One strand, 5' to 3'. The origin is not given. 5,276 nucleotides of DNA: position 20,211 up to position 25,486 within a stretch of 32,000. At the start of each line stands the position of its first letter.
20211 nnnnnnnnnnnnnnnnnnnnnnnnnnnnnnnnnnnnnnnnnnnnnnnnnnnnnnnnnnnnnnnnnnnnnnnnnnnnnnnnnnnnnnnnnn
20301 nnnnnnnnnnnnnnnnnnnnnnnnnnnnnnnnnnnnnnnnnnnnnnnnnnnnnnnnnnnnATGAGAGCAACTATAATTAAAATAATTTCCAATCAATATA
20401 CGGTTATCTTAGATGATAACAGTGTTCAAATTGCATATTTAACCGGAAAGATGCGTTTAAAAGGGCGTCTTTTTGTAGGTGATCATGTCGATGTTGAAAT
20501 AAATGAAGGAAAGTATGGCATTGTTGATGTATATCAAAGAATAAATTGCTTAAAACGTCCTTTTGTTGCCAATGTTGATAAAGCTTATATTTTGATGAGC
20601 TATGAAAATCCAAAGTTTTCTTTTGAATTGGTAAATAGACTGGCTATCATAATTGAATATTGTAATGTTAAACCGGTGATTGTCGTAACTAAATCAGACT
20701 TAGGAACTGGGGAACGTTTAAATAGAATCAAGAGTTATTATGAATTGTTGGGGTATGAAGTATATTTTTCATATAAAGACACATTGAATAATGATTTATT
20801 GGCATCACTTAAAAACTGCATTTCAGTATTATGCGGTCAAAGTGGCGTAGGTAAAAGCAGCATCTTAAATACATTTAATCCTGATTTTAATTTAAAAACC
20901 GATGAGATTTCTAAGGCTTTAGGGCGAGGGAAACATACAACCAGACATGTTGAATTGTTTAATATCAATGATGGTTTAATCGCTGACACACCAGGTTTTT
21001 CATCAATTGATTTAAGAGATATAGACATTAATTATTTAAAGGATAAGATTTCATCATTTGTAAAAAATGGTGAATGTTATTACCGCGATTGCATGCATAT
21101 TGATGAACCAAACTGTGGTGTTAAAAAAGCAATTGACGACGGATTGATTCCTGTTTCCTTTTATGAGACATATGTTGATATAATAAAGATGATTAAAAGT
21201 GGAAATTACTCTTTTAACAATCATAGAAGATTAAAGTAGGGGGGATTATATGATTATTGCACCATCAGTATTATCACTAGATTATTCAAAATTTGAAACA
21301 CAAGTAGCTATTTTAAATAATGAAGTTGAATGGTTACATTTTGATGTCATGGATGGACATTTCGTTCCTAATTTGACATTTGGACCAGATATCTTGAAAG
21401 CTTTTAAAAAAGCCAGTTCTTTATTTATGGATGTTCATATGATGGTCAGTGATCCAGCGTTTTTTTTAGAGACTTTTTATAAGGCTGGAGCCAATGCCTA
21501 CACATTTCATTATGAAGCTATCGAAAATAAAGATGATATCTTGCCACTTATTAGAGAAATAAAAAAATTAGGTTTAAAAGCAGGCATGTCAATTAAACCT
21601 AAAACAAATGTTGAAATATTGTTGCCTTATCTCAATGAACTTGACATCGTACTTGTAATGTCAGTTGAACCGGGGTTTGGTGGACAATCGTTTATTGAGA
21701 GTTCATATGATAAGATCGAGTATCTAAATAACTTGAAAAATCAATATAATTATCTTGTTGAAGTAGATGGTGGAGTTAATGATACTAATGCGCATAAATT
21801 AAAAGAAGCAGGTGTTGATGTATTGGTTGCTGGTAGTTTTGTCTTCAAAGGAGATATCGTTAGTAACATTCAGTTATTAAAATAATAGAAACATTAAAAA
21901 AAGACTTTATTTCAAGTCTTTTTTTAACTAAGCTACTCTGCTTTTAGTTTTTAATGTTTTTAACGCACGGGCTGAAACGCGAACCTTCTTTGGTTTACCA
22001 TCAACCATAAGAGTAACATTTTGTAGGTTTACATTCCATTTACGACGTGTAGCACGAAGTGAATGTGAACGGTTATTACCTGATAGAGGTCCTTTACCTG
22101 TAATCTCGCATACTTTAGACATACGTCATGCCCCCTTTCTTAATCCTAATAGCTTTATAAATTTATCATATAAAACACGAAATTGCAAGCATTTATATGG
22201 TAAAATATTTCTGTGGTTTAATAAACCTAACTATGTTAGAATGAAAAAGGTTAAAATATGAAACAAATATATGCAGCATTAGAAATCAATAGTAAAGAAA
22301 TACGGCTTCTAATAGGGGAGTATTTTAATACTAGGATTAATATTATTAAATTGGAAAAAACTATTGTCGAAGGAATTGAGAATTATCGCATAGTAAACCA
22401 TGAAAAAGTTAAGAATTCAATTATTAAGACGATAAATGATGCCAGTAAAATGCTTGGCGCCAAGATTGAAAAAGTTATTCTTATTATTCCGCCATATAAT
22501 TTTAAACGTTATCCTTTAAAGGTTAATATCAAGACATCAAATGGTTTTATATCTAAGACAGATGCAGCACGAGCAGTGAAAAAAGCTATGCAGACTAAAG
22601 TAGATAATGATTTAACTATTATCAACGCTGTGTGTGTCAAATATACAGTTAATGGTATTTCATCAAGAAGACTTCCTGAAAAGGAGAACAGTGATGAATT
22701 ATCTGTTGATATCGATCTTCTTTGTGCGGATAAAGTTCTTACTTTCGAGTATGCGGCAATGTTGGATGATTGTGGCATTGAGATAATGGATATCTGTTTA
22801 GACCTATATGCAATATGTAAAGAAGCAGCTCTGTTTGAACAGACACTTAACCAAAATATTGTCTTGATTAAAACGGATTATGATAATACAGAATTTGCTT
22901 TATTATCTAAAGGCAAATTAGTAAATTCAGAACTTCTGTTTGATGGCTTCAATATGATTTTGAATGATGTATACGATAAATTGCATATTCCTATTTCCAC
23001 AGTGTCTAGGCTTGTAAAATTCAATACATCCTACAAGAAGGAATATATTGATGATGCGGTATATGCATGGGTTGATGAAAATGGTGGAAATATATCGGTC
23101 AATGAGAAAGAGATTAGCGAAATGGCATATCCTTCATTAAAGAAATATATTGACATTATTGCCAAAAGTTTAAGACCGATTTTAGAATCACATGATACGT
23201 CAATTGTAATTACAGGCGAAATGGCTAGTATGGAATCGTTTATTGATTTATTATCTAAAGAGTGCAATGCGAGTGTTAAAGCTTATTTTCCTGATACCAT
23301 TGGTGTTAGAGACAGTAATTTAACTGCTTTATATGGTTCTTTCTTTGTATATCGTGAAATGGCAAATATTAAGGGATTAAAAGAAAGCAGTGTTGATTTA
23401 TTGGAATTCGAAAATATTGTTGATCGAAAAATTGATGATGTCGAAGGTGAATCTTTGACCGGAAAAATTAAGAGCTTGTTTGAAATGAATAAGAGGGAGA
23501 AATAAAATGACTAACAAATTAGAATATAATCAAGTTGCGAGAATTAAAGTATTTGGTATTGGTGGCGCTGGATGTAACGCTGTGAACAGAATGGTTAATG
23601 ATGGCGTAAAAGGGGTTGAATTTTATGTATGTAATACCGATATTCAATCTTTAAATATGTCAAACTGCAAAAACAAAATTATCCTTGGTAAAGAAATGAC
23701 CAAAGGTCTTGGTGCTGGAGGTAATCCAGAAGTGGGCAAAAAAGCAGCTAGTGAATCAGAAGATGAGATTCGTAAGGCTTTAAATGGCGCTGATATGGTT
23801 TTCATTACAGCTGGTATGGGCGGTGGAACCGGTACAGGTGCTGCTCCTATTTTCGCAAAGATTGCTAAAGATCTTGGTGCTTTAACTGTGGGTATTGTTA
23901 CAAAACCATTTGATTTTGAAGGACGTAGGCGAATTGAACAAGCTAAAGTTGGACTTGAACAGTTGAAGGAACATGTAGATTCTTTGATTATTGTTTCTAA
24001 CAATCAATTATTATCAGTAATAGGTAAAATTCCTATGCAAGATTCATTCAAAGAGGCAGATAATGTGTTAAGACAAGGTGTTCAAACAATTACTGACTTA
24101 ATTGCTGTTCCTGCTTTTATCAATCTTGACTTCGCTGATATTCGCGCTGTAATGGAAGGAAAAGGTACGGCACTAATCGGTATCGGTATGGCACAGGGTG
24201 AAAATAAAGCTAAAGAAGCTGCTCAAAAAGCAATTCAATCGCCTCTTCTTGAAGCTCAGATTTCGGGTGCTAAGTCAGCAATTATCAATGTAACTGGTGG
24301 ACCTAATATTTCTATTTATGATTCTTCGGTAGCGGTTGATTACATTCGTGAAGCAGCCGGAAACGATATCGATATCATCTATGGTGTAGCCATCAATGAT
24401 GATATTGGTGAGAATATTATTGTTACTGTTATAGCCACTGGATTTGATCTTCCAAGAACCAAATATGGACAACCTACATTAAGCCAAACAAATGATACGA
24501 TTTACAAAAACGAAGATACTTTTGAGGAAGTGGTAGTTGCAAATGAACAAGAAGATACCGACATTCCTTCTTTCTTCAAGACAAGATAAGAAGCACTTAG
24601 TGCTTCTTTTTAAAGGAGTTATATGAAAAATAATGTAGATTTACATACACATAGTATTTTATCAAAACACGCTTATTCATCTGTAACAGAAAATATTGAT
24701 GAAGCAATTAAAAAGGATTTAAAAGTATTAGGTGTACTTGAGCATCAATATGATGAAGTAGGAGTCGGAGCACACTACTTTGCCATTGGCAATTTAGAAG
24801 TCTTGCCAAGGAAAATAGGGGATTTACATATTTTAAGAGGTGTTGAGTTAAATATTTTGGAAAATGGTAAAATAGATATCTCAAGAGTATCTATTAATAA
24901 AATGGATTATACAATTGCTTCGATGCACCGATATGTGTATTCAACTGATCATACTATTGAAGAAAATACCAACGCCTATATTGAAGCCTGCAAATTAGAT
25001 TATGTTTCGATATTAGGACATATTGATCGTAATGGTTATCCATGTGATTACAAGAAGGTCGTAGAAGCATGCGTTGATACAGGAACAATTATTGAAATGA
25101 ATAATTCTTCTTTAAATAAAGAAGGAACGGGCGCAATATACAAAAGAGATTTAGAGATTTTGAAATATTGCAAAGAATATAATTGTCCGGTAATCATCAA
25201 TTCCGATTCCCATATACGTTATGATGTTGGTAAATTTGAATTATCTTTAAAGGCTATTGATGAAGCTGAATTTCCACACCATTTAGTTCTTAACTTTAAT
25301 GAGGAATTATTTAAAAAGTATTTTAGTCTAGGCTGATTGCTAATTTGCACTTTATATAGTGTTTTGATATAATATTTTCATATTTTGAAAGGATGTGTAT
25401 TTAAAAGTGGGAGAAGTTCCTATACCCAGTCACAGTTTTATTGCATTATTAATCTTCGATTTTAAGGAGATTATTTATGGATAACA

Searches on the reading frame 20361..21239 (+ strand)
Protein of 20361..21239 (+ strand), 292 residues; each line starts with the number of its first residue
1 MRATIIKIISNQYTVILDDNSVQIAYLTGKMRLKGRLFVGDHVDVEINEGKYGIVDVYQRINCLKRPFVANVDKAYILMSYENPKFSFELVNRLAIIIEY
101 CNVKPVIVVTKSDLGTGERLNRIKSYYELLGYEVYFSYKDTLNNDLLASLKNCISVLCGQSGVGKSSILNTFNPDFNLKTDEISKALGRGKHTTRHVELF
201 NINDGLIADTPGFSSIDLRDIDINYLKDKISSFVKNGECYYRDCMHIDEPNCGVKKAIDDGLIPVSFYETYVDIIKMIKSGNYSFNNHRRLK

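Call 75: search_protein_families(library=pfam, proteins=[window:20361-21239:+], max_evalue=0.00001)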
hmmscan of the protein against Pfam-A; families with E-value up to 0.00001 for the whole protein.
window:20361-21239:+ (292 aa): 1 family
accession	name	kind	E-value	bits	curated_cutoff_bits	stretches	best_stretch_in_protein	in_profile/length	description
PF03193.22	RsgA_GTPase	-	1.5e-48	165.4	30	1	59-218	3-173/174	RsgA GTPase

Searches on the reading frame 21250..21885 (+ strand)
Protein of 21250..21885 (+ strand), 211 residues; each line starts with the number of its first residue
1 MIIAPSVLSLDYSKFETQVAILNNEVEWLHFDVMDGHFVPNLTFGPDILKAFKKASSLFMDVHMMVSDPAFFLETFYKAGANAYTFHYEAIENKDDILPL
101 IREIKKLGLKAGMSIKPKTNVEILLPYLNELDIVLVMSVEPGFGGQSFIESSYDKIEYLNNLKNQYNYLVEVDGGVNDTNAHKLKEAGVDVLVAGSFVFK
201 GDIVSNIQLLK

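Call 75: search_protein_families(library=pfam, proteins=[window:21250-21885:+], max_evalue=0.00001)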
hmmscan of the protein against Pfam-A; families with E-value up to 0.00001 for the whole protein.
window:21250-21885:+ (211 aa): 1 family
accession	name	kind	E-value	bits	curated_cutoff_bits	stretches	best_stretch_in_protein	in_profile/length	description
PF00834.25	Ribul_P_3_epim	-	6.1e-67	225.3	21.1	1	3-199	2-198/198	Ribulose-phosphate 3 epimerase family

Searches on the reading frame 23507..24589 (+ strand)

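Call 75: search_protein_families(library=pfam, proteins=[window:23507-24589:+], max_evalue=0.00001)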
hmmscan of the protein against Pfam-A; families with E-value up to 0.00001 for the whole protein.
window:23507-24589:+ (360 aa): 2 families
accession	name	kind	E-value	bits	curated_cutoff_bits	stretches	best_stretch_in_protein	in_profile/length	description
PF00091.31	Tubulin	-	7.5e-52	176.8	33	1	12-172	1-189/190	Tubulin/FtsZ family, GTPase domain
PF12327.13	FtsZ_C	-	1.5e-27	96.1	27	1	220-314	1-95/95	FtsZ family, C-terminal domain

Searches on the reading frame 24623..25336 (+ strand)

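Call 75: search_protein_families(library=pfam, proteins=[window:24623-25336:+], max_evalue=0.00001)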
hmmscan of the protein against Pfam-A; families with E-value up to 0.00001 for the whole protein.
window:24623-25336:+ (237 aa): 1 family
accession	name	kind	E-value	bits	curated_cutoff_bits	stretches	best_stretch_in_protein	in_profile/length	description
PF02811.25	PHP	-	1e-06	29.7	26.4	1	6-148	1-143/164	PHP domain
